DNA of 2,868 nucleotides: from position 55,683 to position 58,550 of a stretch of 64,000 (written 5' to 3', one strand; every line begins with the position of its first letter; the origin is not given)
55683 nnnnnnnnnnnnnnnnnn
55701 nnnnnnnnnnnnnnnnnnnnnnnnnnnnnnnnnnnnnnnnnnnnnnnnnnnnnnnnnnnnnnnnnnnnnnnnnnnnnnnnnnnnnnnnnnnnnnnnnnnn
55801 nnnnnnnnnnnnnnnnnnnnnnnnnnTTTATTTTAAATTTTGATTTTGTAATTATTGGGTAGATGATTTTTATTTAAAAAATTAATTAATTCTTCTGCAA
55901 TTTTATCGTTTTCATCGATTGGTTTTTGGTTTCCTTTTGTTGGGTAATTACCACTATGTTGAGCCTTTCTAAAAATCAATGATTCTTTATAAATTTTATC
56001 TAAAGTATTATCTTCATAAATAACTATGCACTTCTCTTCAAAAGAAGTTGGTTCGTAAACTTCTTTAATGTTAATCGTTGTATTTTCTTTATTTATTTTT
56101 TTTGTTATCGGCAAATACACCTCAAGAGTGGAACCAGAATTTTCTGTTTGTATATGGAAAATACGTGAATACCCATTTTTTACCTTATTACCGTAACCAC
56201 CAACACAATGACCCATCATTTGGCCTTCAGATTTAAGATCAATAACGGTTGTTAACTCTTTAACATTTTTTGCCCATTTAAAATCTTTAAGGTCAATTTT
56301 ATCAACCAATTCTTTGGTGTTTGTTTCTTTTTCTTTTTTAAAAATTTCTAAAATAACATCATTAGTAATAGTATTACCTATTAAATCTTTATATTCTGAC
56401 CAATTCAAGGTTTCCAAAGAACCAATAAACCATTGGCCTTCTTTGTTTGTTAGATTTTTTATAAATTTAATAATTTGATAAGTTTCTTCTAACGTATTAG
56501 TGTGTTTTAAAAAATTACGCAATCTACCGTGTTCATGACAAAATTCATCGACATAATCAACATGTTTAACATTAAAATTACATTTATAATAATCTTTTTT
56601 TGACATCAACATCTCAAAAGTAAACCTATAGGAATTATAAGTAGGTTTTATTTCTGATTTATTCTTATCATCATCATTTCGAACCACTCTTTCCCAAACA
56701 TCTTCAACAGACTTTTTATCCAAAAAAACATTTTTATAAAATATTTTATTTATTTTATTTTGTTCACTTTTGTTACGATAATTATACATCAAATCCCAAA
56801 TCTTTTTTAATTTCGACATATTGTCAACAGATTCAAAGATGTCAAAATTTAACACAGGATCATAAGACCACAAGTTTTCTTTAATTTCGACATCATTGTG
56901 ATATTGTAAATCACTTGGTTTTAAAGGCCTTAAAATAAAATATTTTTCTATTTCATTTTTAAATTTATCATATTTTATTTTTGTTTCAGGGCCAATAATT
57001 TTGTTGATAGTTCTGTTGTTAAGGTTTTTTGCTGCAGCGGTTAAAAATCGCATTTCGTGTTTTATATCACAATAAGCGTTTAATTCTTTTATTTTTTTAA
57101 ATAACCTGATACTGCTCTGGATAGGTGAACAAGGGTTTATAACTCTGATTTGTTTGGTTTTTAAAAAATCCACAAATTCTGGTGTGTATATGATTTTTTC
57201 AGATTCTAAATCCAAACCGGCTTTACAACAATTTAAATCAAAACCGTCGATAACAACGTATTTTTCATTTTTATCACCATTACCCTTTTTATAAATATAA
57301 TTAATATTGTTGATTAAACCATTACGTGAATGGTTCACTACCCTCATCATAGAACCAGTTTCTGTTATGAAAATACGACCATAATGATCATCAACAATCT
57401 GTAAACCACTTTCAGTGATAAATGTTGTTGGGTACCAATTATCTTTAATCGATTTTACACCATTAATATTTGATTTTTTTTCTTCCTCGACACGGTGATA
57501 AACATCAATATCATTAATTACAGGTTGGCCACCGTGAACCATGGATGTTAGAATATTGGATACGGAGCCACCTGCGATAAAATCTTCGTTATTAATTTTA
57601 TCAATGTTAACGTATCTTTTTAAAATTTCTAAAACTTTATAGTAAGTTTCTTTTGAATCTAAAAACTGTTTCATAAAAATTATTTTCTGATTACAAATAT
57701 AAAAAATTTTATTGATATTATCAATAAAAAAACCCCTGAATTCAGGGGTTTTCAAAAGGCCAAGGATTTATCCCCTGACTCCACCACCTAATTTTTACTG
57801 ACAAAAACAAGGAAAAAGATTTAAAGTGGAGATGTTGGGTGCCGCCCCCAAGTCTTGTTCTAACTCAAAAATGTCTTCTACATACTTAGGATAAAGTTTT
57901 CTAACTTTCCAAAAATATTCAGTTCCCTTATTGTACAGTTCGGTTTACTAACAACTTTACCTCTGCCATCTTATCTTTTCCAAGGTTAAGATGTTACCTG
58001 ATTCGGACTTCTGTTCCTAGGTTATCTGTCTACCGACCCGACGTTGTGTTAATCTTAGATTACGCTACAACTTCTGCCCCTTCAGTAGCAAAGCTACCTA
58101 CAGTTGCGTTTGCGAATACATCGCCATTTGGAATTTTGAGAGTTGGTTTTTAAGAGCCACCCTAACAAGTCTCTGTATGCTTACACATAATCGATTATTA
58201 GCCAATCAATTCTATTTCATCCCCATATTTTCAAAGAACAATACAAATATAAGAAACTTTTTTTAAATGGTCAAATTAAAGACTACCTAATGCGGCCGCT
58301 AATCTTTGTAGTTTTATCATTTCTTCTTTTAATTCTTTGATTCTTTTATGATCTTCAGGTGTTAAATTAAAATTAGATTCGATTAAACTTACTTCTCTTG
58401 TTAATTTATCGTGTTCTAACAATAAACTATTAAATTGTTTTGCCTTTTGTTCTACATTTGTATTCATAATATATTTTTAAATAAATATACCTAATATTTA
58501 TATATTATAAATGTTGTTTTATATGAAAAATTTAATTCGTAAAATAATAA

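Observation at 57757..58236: Promoter-to-terminator ~480-nt non-coding transcript on the minus strand, GC-richer than flanks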

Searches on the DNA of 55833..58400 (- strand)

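Call 4: search_rna_families(source=window, start=57600, end=58400, threshold=evalue, max_evalue=10, show_alignments=5)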
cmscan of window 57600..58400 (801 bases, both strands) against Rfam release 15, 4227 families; matches with E-value up to 10: 28.
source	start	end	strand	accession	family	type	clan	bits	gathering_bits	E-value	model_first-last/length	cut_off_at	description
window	57824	58224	-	RF00023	tmRNA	Gene;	CL00001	35.2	47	2.1e-12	1-374/374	no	transfer-messenger RNA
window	57723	57837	-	RF01859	Phe_leader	Cis-reg; leader;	-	25.7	55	0.065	1-125/125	no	Phenylalanine leader peptide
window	57724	57821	-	RF00106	RNAI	Gene; antisense;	-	24.9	47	0.027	1-102/102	no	RNAI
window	57723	57822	-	RF00515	PyrR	Cis-reg;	-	21.9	54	1.7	1-115/115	no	PyrR binding site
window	57702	57751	+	RF02384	FasX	Gene; sRNA;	-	21.7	100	0.31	152-203/205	no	FasX small RNA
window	57700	57772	-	RF01770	rimP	Cis-reg; leader;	-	21.5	47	0.64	1-102/102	no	Gammaprotebacteria rimP leader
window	57723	57819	-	RF01772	rnk_pseudo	Cis-reg; leader;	-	21.1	55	0.51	1-108/108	no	Pseudomonas rnk leader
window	57767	57851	-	RF04321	tmRNA_permuted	Gene;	-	21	47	0.042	36-95/213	no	permuted transfer-messenger RNA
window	57705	57833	-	RF00414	SNORA22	Gene; snRNA; snoRNA; HACA-box;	-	20.6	80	0.51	1-134/134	no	Small nucleolar RNA SNORA22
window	57689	57756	+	RF02414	rli60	Gene; sRNA;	-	20.4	60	5.4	1-191/191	no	Listeria sRNA rli60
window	57695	57758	+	RF02064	STnc370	Gene; sRNA;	-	20.3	54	7.5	1-71/71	no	Enterobacterial sRNA STnc370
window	57691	57752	+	RF02844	RefA9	Gene; antisense;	-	19.9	49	2.3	1-64/64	no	Enterococcus sRNA A9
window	57700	57752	+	RF02379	csRNA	Gene; sRNA;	-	19.3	57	8.3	39-90/93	no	Cia-dependent small RNA csRNA1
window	57677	57753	+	RF02073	STnc260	Gene; sRNA;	-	18.9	100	4.3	90-169/176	no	Salmonella enterica sRNA STnc260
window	57711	57764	+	RF02362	Yfr10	Gene; sRNA;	-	18.9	43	5.1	1-78/78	no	Cyanobacterial functional RNA 10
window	58235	58278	-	RF01849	alpha_tmRNA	Gene;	CL00001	6.4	50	9.8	1-355/355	no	Alphaproteobacteria transfer-messenger RNA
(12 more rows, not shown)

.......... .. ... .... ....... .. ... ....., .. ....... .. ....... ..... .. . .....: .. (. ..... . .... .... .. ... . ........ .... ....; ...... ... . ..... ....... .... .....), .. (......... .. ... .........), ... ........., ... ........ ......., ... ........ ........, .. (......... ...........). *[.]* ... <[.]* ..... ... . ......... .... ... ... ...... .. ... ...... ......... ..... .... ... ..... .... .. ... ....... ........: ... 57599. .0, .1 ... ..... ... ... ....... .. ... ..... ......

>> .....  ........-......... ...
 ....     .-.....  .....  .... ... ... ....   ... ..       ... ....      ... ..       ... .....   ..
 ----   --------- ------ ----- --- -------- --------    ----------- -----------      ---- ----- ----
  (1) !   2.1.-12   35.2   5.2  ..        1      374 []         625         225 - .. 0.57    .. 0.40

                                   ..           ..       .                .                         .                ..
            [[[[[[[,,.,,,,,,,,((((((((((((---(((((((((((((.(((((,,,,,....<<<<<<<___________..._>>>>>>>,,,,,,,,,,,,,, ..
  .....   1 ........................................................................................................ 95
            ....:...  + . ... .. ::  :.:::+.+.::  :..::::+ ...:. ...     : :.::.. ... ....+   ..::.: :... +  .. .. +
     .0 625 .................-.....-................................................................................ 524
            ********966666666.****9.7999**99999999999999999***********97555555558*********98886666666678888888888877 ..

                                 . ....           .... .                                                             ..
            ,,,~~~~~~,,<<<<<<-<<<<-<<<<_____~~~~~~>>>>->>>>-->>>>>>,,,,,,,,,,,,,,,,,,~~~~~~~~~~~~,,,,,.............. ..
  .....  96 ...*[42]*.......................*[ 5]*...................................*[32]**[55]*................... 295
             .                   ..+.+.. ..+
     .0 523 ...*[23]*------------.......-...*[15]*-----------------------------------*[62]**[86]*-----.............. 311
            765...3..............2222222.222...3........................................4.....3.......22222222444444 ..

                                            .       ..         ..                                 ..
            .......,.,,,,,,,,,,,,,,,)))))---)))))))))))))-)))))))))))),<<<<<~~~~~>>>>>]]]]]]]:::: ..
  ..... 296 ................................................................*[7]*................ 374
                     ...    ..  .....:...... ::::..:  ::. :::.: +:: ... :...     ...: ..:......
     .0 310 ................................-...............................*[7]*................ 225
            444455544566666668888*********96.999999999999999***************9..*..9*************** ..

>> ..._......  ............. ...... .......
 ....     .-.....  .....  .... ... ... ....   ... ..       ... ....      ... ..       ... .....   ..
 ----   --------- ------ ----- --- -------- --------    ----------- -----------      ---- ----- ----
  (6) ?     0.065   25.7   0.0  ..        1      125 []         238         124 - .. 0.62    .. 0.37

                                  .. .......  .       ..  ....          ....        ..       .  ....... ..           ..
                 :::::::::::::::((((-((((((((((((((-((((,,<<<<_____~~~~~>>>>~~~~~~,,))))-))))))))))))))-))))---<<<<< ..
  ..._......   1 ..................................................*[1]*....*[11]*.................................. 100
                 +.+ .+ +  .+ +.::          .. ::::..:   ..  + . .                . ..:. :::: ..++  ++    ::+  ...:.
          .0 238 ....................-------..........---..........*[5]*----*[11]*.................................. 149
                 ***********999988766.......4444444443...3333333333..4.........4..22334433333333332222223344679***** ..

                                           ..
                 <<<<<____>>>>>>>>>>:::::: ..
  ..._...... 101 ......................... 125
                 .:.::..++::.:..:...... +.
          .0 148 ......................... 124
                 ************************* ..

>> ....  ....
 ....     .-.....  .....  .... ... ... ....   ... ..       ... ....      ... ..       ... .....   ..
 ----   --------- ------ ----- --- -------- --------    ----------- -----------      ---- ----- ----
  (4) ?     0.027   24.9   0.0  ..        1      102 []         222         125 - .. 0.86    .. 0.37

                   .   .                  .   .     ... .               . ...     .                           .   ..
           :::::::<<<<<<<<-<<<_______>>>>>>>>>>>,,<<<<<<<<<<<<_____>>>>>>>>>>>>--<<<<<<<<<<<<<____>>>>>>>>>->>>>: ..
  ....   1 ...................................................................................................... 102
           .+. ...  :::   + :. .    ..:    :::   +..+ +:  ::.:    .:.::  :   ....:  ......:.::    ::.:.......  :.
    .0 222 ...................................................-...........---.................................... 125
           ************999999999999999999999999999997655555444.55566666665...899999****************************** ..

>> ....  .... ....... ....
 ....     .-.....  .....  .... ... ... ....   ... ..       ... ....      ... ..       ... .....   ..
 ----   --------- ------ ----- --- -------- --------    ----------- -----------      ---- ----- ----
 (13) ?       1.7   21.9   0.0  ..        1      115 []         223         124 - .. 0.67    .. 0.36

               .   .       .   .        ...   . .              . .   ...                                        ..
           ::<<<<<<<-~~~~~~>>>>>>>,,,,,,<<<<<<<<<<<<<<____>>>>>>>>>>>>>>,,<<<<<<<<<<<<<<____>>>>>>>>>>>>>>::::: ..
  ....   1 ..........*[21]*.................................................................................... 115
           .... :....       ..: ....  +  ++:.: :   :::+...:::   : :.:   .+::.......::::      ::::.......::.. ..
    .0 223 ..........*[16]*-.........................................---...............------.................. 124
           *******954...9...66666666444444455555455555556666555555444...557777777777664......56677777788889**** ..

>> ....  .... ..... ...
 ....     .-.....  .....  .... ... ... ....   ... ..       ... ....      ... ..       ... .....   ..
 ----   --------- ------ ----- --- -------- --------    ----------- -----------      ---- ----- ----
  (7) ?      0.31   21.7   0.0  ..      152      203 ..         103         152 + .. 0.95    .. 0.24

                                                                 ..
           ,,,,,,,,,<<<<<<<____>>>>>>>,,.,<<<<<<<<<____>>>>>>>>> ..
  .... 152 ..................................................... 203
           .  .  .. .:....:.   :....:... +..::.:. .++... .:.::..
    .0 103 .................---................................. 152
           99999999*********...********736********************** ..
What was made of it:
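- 57827..58224 (-): Mature tmRNA (ssrA), 398 nt, one-piece, from G1 (58224) to discriminator A (57827). CCA is not encoded. RF00023 aligns full length, model 1-374, at 35.2 bits with E 2e-12 (call 4).
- On tmRNA (RF00023): The score is 35.2 bits (call 4).
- (1) Rfam RF00023 aligns end to end (model 1-374) at 35.2 bits, E = 2e-12 (call 4). There is a full-length RF00023 alignment (call 4).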

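Call 9: search_dna_similar(query=window:57700-58300:-, collection=phages, mode=distant, max_rows=40)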
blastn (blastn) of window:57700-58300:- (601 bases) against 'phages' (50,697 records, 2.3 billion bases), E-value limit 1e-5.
No match.
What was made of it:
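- Tried and rejected: blastn (distant mode) of the region against 50,697 phage records gave no match (call 9).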

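Call 73: search_rna_families(source=L230, start=1, end=900, threshold=evalue, max_evalue=0.001)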
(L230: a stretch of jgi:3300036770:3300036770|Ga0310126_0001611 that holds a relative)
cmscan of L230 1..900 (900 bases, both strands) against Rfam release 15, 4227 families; matches with E-value up to 0.001: 1.
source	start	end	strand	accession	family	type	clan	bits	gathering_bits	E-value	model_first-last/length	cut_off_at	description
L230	476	723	+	RF00028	Intron_gpI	Intron;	-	102.3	50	3.1e-27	1-253/253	no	Group I catalytic intron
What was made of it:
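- (8) One homolog (L230) carries a group I intron in its T-loop (call 73), which suggests these genes are kept as functional RNAs.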
